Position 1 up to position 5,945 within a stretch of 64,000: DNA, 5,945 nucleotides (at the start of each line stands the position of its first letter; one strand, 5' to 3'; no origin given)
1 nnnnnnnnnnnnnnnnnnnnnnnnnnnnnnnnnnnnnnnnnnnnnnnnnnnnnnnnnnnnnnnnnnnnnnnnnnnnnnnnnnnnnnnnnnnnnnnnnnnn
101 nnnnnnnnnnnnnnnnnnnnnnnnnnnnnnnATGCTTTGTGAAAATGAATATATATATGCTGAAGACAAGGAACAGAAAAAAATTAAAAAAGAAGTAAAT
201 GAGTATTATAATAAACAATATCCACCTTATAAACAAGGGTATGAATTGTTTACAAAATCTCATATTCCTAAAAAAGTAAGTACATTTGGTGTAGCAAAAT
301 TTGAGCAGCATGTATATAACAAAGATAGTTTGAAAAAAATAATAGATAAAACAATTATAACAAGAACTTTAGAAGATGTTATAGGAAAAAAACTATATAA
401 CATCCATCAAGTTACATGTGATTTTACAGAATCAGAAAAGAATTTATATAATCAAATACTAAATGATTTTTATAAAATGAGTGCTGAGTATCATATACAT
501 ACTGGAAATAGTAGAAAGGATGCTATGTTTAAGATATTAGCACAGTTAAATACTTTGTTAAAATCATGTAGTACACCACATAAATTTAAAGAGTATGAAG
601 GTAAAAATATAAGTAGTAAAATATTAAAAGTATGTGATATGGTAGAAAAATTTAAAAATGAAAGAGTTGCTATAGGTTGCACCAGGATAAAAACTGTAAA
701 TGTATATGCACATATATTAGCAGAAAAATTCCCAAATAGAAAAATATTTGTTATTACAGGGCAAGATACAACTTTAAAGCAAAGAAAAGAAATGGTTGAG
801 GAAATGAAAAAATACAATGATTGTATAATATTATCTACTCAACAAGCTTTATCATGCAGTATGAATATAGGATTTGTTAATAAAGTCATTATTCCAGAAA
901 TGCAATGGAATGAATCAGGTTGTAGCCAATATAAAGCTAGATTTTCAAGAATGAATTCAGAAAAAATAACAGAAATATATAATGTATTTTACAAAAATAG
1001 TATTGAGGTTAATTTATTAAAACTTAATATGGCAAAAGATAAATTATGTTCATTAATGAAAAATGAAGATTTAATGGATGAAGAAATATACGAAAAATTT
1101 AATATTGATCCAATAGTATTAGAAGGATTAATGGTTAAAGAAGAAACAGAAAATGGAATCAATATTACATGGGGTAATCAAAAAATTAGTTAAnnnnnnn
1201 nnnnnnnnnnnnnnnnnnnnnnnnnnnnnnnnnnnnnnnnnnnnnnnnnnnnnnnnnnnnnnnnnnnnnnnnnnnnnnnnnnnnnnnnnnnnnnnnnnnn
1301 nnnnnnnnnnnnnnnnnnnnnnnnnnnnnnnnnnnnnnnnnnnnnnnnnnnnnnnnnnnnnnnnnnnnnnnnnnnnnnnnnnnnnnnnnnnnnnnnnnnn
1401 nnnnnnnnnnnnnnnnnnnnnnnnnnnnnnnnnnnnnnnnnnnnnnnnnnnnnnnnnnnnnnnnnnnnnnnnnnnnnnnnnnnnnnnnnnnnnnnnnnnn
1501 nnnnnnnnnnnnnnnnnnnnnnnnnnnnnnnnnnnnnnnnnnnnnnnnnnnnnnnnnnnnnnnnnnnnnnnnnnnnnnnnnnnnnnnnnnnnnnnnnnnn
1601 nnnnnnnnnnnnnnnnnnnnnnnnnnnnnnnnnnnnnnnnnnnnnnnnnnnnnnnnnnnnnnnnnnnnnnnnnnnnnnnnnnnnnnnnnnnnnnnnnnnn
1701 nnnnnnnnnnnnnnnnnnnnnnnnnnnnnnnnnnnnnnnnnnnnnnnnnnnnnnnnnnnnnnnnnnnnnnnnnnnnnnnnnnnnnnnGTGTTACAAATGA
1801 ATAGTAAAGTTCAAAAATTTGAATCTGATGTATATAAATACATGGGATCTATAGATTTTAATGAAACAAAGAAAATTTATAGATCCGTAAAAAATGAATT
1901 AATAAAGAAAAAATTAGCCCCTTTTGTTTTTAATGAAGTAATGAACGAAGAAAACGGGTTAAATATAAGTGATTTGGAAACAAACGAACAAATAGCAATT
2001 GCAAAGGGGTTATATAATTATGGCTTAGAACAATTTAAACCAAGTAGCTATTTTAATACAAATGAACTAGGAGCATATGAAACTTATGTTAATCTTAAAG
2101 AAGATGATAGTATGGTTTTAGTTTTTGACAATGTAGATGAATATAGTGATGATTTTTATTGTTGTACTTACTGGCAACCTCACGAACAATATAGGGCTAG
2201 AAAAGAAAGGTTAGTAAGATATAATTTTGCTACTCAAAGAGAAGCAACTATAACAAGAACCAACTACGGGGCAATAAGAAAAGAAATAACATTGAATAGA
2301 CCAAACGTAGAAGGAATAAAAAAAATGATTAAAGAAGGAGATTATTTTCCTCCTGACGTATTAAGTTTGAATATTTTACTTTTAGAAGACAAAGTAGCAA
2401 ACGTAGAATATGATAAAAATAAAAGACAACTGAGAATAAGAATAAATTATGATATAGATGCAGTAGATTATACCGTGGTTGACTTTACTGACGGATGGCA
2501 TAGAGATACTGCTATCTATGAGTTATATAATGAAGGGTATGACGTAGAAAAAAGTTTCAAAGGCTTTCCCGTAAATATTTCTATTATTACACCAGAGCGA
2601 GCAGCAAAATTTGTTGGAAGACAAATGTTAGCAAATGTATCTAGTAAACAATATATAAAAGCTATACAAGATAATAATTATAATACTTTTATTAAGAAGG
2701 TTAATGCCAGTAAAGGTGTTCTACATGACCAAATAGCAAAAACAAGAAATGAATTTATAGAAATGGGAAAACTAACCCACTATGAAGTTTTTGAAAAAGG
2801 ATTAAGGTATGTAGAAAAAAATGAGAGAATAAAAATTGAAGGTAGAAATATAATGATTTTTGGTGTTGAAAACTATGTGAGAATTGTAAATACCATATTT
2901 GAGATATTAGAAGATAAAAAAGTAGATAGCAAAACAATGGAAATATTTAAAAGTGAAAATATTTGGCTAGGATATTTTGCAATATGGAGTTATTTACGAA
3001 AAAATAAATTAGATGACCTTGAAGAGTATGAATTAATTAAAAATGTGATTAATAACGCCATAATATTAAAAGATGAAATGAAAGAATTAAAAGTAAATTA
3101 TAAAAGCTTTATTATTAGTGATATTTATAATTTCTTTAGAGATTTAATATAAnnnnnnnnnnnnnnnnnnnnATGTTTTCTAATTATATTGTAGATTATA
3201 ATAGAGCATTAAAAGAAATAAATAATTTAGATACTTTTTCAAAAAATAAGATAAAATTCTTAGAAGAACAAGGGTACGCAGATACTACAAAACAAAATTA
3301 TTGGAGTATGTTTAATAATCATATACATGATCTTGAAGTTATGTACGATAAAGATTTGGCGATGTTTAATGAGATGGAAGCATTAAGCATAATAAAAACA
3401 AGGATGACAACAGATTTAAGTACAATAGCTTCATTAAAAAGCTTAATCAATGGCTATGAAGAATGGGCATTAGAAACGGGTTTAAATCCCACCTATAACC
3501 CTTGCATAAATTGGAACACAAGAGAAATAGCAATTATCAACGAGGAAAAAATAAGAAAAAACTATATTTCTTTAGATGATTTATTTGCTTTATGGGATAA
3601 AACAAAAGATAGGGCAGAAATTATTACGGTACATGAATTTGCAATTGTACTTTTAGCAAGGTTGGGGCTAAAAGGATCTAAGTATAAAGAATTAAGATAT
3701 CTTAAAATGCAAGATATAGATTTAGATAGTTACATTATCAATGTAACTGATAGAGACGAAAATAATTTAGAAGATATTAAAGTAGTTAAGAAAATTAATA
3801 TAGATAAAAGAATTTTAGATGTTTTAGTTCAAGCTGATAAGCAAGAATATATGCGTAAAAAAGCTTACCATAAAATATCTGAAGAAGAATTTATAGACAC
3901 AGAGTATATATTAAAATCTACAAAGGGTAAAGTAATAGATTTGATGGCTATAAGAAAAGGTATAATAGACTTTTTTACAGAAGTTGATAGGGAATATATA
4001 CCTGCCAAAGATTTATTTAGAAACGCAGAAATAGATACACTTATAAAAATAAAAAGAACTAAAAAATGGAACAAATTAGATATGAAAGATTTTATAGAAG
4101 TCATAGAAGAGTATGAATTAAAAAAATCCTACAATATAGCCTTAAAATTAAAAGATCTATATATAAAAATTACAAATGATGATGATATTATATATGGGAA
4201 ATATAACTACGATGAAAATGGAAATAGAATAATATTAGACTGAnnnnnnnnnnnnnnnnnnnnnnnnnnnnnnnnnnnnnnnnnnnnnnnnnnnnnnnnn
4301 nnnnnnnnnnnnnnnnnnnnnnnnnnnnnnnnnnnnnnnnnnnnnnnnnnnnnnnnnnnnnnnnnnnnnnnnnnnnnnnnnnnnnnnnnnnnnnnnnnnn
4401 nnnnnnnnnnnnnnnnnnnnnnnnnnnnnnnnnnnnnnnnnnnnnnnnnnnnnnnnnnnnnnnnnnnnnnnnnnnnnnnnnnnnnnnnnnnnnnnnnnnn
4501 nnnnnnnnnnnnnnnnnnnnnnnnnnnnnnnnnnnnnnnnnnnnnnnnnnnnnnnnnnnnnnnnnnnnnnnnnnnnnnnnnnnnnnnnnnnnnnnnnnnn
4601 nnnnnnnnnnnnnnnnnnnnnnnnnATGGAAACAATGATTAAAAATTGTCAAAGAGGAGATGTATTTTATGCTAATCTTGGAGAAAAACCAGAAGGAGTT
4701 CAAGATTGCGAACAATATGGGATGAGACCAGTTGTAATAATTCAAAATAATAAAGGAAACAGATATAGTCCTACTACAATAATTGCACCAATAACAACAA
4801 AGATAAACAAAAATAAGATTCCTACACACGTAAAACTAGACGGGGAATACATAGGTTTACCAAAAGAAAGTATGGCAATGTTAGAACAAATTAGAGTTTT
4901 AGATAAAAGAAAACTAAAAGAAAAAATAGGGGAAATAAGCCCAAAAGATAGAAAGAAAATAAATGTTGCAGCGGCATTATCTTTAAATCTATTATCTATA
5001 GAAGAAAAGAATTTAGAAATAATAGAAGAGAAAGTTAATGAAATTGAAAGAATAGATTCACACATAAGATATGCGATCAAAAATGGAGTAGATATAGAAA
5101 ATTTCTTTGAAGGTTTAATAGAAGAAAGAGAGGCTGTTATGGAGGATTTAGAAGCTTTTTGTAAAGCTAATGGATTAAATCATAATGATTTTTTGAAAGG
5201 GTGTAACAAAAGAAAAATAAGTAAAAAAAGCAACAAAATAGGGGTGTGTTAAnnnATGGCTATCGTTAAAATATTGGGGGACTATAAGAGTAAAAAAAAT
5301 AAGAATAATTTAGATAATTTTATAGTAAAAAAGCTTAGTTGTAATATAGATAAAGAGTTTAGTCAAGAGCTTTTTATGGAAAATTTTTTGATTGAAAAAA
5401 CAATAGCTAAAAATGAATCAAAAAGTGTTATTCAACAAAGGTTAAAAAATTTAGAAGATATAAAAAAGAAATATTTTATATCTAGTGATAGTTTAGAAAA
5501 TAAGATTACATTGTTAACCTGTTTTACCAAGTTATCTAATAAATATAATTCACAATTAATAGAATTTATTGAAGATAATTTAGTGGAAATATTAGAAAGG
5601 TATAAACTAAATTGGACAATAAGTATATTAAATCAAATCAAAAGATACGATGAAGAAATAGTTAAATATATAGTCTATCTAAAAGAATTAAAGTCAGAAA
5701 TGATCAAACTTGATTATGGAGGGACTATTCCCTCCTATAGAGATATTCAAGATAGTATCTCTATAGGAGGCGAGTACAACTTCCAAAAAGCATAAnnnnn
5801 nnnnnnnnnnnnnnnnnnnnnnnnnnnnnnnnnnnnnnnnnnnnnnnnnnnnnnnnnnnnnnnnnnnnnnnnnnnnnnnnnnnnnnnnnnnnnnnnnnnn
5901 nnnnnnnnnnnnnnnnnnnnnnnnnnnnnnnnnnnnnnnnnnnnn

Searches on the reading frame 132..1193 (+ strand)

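Call 28: search_protein_families(library=phrogs, proteins=[window:132-1193:+], max_evalue=0.00001)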
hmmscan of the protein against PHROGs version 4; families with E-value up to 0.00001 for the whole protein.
window:132-1193:+ (353 aa): 2 families
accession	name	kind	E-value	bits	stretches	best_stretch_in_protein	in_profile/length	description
phrog_24008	-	DNA, RNA and nucleotide metabolism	1.5e-121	408.1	1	1-352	655-1005/1006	helicase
phrog_62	-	DNA, RNA and nucleotide metabolism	1.7e-14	53.3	1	49-318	896-1141/1881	DNA helicase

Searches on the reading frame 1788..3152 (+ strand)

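Call 28: search_protein_families(library=phrogs, proteins=[window:1788-3152:+], max_evalue=0.00001)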
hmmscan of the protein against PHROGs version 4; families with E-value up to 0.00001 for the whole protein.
window:1788-3152:+ (454 aa): 1 family
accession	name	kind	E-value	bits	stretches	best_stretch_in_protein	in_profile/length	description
phrog_5732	-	unknown function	3.1e-34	119.6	1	11-443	7-425/441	-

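Call 63: search_protein_families(library=pfam, proteins=[window:1788-3152:+], max_evalue=0.01)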
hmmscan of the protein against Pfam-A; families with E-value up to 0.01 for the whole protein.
window:1788-3152:+ (454 aa): 0 families

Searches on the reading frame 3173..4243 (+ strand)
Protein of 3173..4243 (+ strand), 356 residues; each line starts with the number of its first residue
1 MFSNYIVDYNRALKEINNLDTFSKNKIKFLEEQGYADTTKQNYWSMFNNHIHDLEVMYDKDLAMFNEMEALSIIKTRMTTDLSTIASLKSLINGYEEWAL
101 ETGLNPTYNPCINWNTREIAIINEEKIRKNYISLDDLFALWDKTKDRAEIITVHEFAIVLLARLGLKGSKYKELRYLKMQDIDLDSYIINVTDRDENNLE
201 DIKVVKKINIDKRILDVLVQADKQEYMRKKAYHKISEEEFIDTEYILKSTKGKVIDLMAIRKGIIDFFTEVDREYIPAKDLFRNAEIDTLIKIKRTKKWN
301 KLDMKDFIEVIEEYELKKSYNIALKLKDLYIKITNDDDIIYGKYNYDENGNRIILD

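Call 28: search_protein_families(library=phrogs, proteins=[window:3173-4243:+], max_evalue=0.00001)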
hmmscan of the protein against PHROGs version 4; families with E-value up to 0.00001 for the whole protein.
window:3173-4243:+ (356 aa): 2 families
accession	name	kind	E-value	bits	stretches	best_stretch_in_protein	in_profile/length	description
phrog_5830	-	integration and excision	8.1e-24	85.4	1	25-329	8-302/318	integrase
phrog_1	-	integration and excision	3.1e-06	27.8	1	20-253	164-371/611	integrase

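Call 62: search_dna_similar(query=window:3173-4243:+, collection=phages, mode=protein, max_evalue=0.001, max_rows=15)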
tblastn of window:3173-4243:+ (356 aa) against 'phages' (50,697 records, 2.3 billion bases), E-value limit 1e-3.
Records with a match: 4; places in all: 4; records where one place covers at least 80% of the query: 2.
Best place of each record, by identity: <60% 4.
By first word of the organism name: Geobacillus 2; Bacillus 2.
By host as written in the record: - 2; Bacillus anthracis Sterne 2.
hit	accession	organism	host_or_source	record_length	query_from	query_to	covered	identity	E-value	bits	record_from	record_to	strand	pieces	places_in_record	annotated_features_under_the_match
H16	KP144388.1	Geobacillus virus E3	failed fermentation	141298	29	321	82%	24.8%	1e-6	56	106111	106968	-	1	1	integrase-like protein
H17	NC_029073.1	Geobacillus virus E3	failed fermentation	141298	29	321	82%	24.8%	1e-6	56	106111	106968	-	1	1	integrase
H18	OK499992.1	Bacillus phage vB_BanS_Nate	Bacillus anthracis Sterne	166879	34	256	63%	23.4%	3e-4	49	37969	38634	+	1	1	DNA breaking-rejoining enzyme/site-specific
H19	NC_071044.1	Bacillus phage vB_BanS_Nate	Bacillus anthracis Sterne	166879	34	256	63%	23.4%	3e-4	49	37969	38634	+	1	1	integrase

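Call 63: search_protein_families(library=pfam, proteins=[window:3173-4243:+], max_evalue=0.01)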
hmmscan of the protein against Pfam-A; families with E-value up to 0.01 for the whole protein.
window:3173-4243:+ (356 aa): 1 family
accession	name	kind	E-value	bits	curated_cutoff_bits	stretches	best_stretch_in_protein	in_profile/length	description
PF22822.1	MrpR_N_CB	-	2.8e-09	37.9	27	1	24-100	5-78/79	MrpR, N-terminal core-binding domain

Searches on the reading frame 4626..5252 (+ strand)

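Call 63: search_protein_families(library=pfam, proteins=[window:4626-5252:+], max_evalue=0.01)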
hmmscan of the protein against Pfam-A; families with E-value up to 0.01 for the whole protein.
window:4626-5252:+ (208 aa): 1 family
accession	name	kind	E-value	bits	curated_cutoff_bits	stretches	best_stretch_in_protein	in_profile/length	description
PF02452.23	PemK_toxin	-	2.5e-26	92.5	23.1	1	9-117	1-106/109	PemK-like, MazF-like toxin of type II toxin-antitoxin system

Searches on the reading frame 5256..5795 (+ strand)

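Call 63: search_protein_families(library=pfam, proteins=[window:5256-5795:+], max_evalue=0.01)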
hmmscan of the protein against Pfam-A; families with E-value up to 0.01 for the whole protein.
window:5256-5795:+ (179 aa): 1 family
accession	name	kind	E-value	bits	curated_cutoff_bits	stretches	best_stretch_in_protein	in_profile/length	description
PF15383.11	TMEM237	-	0.00039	20.2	28.1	1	73-145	111-183/247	Transmembrane protein 237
